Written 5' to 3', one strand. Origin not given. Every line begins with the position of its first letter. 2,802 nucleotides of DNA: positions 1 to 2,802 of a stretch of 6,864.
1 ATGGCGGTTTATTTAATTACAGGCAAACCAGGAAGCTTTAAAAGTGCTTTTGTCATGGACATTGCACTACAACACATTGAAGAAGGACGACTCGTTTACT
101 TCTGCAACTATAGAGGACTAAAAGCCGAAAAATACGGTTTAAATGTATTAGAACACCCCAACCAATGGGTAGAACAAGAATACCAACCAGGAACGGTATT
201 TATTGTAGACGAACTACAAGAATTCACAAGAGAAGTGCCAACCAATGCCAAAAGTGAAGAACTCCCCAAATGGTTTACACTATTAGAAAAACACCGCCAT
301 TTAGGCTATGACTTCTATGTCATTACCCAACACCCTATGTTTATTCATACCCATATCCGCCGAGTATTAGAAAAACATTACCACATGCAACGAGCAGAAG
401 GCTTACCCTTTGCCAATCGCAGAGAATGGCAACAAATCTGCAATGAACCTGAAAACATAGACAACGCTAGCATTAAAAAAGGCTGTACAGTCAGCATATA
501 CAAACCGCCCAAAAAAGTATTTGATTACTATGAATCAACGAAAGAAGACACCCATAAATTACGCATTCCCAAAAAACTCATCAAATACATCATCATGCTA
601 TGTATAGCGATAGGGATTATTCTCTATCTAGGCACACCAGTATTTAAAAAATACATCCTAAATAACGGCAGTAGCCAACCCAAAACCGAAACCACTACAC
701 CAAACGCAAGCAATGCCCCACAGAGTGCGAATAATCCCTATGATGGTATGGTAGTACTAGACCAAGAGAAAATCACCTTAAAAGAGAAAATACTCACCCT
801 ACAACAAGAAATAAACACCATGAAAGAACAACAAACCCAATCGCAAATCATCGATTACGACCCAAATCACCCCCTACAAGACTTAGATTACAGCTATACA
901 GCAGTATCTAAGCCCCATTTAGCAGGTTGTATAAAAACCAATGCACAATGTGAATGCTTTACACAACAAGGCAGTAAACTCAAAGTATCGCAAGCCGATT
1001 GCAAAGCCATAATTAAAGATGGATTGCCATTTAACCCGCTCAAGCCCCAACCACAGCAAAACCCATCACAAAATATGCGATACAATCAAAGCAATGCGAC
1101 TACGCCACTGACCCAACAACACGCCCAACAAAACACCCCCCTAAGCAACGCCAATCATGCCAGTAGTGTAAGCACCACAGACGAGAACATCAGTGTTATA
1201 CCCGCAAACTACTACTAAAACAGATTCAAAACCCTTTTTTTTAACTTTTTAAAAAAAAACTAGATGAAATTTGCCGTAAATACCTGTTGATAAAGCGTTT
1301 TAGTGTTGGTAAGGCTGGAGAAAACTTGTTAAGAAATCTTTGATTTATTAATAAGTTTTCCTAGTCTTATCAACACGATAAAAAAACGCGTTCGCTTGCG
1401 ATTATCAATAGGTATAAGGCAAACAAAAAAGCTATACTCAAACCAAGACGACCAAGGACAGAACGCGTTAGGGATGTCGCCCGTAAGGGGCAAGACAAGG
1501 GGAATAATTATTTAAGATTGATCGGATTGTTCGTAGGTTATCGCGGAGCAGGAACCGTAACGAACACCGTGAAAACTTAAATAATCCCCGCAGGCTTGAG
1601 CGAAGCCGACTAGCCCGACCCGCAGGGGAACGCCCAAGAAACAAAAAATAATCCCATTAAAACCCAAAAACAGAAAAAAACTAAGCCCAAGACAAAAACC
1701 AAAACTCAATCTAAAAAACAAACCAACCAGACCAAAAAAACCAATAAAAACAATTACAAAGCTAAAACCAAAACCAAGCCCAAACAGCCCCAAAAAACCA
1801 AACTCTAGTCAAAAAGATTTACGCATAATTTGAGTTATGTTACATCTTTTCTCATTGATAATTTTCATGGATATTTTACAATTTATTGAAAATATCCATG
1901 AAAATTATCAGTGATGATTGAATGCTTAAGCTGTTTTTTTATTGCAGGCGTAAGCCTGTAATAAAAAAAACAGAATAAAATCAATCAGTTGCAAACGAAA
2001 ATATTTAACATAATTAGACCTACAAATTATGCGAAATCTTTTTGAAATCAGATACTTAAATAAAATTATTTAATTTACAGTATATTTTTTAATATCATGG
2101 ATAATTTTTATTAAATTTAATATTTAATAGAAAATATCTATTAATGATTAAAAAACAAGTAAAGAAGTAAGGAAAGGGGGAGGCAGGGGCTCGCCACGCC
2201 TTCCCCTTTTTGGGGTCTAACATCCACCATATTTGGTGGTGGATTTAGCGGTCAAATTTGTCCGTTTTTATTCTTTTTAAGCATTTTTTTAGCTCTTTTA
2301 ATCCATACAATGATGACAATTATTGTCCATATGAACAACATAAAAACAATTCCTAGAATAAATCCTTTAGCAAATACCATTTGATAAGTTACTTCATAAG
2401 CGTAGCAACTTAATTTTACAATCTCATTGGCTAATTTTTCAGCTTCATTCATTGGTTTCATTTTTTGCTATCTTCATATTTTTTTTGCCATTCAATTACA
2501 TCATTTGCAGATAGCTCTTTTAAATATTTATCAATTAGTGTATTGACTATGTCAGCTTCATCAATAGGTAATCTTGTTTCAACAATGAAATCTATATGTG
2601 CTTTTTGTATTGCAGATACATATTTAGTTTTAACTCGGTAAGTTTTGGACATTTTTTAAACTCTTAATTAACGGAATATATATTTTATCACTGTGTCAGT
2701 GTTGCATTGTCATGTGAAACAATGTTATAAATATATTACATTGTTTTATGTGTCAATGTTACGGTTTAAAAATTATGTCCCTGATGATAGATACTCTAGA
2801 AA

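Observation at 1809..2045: Two inverted dif-like sites that fold into a CTXphi-style single-stranded attP(+) for XerCD-mediated integration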

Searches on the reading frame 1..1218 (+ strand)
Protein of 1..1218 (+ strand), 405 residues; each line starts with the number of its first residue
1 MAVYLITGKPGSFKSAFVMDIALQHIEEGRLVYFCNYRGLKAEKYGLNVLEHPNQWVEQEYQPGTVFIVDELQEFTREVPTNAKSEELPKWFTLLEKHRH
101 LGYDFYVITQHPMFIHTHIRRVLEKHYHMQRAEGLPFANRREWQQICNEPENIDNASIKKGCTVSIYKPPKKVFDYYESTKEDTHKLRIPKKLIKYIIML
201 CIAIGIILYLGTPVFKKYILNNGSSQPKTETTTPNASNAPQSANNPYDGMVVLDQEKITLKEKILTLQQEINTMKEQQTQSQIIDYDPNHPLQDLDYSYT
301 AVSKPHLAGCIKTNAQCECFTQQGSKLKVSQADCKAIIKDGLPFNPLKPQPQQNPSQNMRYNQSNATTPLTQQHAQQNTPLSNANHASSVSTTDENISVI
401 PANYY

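Call 8: search_protein_families(library=pfam, proteins=[window:1-1218:+], max_evalue=0.01)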
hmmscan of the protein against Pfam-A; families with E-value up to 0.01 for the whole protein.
window:1-1218:+ (405 aa): 1 family
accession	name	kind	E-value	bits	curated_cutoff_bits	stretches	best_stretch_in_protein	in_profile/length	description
PF05707.18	Zot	-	1.6e-22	80.3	20.3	2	55-181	74-194/197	Zonular occludens toxin (Zot)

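Call 11: find_encoding_contigs(protein=window:1-1218:+, flank=10000, max_places=10)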
Protein window:1-1218:+ (405 aa): 2 contigs read that carry it; 2 places shown.
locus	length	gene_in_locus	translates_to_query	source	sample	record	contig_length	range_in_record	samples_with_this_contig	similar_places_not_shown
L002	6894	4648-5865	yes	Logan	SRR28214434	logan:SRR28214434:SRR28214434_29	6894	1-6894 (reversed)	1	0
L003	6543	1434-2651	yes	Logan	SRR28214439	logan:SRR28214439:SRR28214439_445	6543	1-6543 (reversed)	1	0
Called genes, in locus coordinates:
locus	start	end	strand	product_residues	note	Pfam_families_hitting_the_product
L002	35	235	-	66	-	-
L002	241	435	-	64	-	-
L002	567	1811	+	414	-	PF05144:Phage_CRI, PF05155:G2P_X_C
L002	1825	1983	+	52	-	-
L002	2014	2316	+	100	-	-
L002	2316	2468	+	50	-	-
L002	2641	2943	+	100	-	-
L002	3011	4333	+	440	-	-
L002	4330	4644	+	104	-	-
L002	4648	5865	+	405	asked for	PF05707:Zot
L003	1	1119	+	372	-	?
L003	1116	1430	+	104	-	-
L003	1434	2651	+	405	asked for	PF05707:Zot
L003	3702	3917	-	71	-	-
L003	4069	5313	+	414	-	PF05144:Phage_CRI, PF05155:G2P_X_C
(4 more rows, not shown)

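Call 43: find_homologous_proteins(query=window:1-1218:+, max_evalue=1e-10)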
Query window:1-1218:+ (405 aa): 57 proteins with E <= 1e-10 among 1535 candidates.
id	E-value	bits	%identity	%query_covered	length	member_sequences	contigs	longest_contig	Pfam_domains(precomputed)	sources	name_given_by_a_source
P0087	2.7e-277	937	100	100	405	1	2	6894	PF05707.19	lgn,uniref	uniref:ZOT protein n=2 Tax=unclassified Inovirus TaxID=356623 RepID=A0AAU8B5W1_9VIRU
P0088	1.2e-173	596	65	100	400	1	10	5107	PF05707.19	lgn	-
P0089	1.0e-157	543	67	86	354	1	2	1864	PF05707.19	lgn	-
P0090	3.7e-156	538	66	86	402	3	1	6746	PF05707.19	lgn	-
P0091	6.7e-151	521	66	86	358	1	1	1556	PF05707.19,PF20720.4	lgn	-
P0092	1.4e-118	414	54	85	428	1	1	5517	PF05707.19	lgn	-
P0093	9.5e-118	412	51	86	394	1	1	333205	PF05707.19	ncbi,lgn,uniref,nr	ncbi:zonular occludens toxin domain-containing protein [Acinetobacter bouvetii]|uniref:Zonular occlu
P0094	2.1e-117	411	51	86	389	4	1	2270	PF05707.19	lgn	-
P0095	3.7e-117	410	51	86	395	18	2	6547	PF05707.19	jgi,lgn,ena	-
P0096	5.7e-117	409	51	85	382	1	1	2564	PF05707.19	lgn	-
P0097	8.8e-117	409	51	85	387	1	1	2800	PF05707.19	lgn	-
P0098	1.3e-116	408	52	86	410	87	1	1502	PF05707.19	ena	-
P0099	1.7e-116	408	51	86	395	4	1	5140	PF05707.19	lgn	-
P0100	3.4e-116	407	51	85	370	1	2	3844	PF05707.19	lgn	-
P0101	6.4e-115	402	53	86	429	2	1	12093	PF05707.19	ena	-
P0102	1.2e-114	401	51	86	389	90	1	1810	PF05707.19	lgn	-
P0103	3.5e-114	400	49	86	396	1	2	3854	PF05707.19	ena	-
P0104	5.0e-114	399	50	87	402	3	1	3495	PF05707.19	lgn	-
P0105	7.3e-113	396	52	86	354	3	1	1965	PF05707.19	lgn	-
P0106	7.9e-111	389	49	89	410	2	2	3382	PF05707.19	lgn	-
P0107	8.4e-111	389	49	89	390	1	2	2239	PF05707.19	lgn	-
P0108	1.6e-110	388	50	85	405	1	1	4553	PF05707.19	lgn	-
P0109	3.9e-110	387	48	91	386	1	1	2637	PF05707.19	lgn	-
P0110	2.2e-109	384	50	85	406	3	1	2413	PF05707.19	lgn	-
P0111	7.8e-107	376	48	85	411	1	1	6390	PF05707.19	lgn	-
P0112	2.0e-106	374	50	89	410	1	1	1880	PF05707.19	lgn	-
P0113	2.6e-105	371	49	86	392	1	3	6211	PF05707.19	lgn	-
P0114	2.2e-104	368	44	95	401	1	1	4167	PF05707.19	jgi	jgi:zona occludens toxin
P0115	8.9e-104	366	49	85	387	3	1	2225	PF05707.19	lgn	-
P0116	2.9e-103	364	46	95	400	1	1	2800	PF05707.19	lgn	-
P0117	2.0e-101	358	50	85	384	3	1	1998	PF05707.19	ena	-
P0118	6.5e-97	343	48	85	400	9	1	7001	PF05707.19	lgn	-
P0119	7.4e-96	340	43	88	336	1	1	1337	PF05707.19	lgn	-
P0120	9.7e-96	339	47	85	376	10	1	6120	PF05707.19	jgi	jgi:uncharacterized protein YpiB (UPF0302 family)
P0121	8.4e-95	336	44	91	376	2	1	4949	PF05707.19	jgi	jgi:hypothetical protein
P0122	4.8e-93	330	46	85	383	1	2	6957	PF05707.19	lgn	-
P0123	5.0e-90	320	46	91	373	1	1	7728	PF05707.19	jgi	jgi:hypothetical protein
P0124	6.1e-90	320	45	85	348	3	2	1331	PF05707.19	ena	-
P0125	1.0e-87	313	43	91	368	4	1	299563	PF05707.19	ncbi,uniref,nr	ncbi:zonular occludens toxin domain-containing protein [Acinetobacter higginsii]|uniref:zonular occl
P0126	2.2e-85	305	44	85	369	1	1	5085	PF05707.19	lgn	-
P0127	2.5e-83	298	44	91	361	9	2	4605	PF05707.19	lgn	-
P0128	1.9e-82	295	43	84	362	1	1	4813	PF05707.19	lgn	-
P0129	7.4e-82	294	43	82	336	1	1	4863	PF05707.19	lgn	-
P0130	8.9e-82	293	44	89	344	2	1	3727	PF05707.19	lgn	-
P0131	1.6e-81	293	43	85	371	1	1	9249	PF05707.19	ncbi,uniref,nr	ncbi:zonular occludens toxin domain-containing protein [Acinetobacter venetianus]|uniref:zonular occ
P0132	2.9e-81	292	43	82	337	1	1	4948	PF05707.19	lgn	-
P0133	4.6e-81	291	42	82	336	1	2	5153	PF05707.19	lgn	-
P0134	2.2e-80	289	45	85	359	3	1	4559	PF05707.19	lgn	-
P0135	7.0e-80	287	42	82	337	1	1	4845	PF05707.19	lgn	-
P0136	7.7e-80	287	45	85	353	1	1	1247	PF05707.19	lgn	-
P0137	1.4e-78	283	54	54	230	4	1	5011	PF05707.19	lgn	-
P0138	2.1e-78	282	39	92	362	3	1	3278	PF05707.19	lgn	-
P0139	8.4e-74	267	40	85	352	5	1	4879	PF05707.19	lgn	-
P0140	1.2e-72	263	54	48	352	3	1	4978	PF05707.19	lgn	-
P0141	3.1e-71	259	41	85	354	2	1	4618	PF05707.19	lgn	-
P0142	1.5e-70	256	40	86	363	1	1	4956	PF05707.19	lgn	-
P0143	8.1e-69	251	40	85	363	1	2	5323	PF05707.19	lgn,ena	-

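Call 44: find_encoding_contigs(protein=P0090, flank=8000, max_places=3)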
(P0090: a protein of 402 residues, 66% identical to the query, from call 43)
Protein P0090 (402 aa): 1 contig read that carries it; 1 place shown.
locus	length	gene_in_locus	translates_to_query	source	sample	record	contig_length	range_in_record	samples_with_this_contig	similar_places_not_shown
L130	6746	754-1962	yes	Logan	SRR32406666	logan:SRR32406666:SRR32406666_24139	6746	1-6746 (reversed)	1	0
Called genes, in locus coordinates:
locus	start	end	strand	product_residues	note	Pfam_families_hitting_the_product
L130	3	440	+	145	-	?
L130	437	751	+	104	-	-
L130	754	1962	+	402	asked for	PF05707:Zot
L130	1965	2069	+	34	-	-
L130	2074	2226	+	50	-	-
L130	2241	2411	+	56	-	-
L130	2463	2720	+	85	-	-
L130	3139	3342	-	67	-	-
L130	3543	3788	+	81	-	-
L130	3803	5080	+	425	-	PF05144:Phage_CRI, PF05155:G2P_X_C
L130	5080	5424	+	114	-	-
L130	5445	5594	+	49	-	-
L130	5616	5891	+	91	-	PF05356:Phage_Coat_B (weak)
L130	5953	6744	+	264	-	?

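Call 45: find_encoding_contigs(protein=P0088, flank=8000, max_places=6)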
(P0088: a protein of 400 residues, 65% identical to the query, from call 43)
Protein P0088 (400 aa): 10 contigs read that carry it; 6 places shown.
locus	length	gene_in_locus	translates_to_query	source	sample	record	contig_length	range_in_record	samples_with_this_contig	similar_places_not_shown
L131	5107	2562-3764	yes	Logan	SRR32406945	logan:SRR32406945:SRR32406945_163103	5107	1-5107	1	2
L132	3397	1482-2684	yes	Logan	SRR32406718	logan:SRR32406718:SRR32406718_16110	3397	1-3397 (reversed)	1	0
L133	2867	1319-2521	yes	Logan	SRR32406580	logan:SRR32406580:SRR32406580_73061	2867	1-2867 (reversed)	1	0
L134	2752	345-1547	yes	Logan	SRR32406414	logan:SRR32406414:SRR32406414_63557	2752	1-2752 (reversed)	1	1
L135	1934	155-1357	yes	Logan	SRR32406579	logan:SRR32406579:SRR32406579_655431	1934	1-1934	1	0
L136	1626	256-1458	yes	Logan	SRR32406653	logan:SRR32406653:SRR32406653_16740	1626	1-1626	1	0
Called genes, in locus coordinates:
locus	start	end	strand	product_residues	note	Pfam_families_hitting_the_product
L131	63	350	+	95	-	-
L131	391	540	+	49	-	-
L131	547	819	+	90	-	PF05356:Phage_Coat_B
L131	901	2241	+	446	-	-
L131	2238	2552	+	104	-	-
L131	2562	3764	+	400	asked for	PF05707:Zot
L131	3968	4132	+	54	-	-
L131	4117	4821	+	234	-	PF03811:Zn_ribbon_InsA, PF03400:DDE_Tnp_IS1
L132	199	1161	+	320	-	-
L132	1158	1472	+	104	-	-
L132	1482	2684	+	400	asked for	PF05707:Zot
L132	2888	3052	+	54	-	-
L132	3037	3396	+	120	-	?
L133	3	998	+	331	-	?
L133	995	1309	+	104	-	-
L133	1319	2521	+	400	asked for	PF05707:Zot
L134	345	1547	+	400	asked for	PF05707:Zot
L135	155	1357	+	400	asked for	PF05707:Zot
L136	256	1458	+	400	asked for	PF05707:Zot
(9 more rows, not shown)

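Call 46: find_encoding_contigs(protein=P0093, flank=10000, max_places=3)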
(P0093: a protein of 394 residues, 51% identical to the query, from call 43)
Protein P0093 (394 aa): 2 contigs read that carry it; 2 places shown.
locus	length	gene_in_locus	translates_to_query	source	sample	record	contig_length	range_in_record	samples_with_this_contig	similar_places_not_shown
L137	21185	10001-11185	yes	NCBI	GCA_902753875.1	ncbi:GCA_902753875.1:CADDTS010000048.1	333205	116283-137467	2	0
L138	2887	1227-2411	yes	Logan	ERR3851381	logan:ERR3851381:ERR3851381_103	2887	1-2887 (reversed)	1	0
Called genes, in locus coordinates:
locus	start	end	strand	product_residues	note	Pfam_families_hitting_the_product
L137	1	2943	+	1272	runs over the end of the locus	PF14331:IcmF-related_N, PF06761:IcmF-related, PF21070:IcmF_helical, PF06744:IcmF_C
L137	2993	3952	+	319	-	PF09867:TagF_N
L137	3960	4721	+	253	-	PF00691:OmpA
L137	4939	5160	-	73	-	-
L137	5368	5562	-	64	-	-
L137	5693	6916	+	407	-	PF05144:Phage_CRI, PF05155:G2P_X_C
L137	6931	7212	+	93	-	-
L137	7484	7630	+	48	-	-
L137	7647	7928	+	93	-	PF05356:Phage_Coat_B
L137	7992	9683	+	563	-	-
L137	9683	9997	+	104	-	-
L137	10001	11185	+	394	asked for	PF05707:Zot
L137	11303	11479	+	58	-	-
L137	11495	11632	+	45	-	-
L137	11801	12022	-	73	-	-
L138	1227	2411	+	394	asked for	PF05707:Zot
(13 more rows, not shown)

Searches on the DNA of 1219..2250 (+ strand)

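Call 60: search_dna_similar(query=window:1219-2250:+, collection=phages, mode=distant, max_evalue=0.001)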
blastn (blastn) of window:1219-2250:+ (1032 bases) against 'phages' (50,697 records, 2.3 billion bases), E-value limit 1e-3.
Records with a match: 1; places in all: 2; records where one place covers at least 80% of the query: 1.
Best place of each record, by identity: >=99% 1.
By first word of the organism name: Dulem 1.
By host as written in the record: Varecia variegata 1.
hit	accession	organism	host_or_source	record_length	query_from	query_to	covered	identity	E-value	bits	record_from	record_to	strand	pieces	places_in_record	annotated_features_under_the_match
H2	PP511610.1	Dulem virus 63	Varecia variegata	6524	1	1029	100%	100.0%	0e+0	1856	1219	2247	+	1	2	none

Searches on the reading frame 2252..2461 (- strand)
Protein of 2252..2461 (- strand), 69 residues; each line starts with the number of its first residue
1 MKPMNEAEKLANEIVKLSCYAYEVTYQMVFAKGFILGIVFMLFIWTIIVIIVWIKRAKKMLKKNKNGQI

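Call 8: search_protein_families(library=pfam, proteins=[window:2252-2461:-], max_evalue=0.01)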
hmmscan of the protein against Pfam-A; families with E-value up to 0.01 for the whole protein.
window:2252-2461:- (69 aa): 0 families

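Call 77: search_protein_families(library=phrogs, proteins=[window:2252-2461:-], max_evalue=0.001)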
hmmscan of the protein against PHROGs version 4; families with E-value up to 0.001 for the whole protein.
window:2252-2461:- (69 aa): 1 family
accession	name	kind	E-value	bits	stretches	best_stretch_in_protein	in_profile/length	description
phrog_1486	-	moron, auxiliary metabolic gene and host takeover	6.1e-05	24.3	1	4-62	8-66/130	membrane protein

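Call 105: search_protein_families(library=pfam, proteins=[window:2252-2461:-], max_evalue=1)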
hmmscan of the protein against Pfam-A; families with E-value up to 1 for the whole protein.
window:2252-2461:- (69 aa): 5 families
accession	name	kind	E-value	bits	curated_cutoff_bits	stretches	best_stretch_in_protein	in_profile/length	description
PF03021.20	CM2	-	0.018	15.1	27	1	12-52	42-81/155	Influenza C virus M2 protein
PF25184.1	YxzE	-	0.052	15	40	1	36-66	4-34/65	YxzE-like putative bacteriocin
PF11511.13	RhodobacterPufX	-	0.15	12.1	25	1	23-56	19-50/67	Intrinsic membrane protein PufX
PF25667.1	ASFV_P17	-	0.25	11.8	27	1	33-57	39-63/117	African swine fever virus minor capsid protein p17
PF00558.24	Vpu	-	0.33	11.2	24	1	37-67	8-37/81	Vpu protein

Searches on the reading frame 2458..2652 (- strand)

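Call 8: search_protein_families(library=pfam, proteins=[window:2458-2652:-], max_evalue=0.01)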
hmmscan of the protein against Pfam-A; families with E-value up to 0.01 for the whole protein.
window:2458-2652:- (64 aa): 0 families

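Call 77: search_protein_families(library=phrogs, proteins=[window:2458-2652:-], max_evalue=0.001)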
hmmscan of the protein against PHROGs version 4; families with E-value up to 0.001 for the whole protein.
window:2458-2652:- (64 aa): 1 family
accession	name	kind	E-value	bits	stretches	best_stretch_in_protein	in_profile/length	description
phrog_5219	-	unknown function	9.3e-17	61.7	1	1-60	1-60/63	-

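Call 105: search_protein_families(library=pfam, proteins=[window:2458-2652:-], max_evalue=1)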
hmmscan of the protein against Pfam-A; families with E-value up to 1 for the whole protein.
window:2458-2652:- (64 aa): 1 family
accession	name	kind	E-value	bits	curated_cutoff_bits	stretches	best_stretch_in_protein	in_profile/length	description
PF15590.11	Imm27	-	0.098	13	27.3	1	30-63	8-41/67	Immunity protein 27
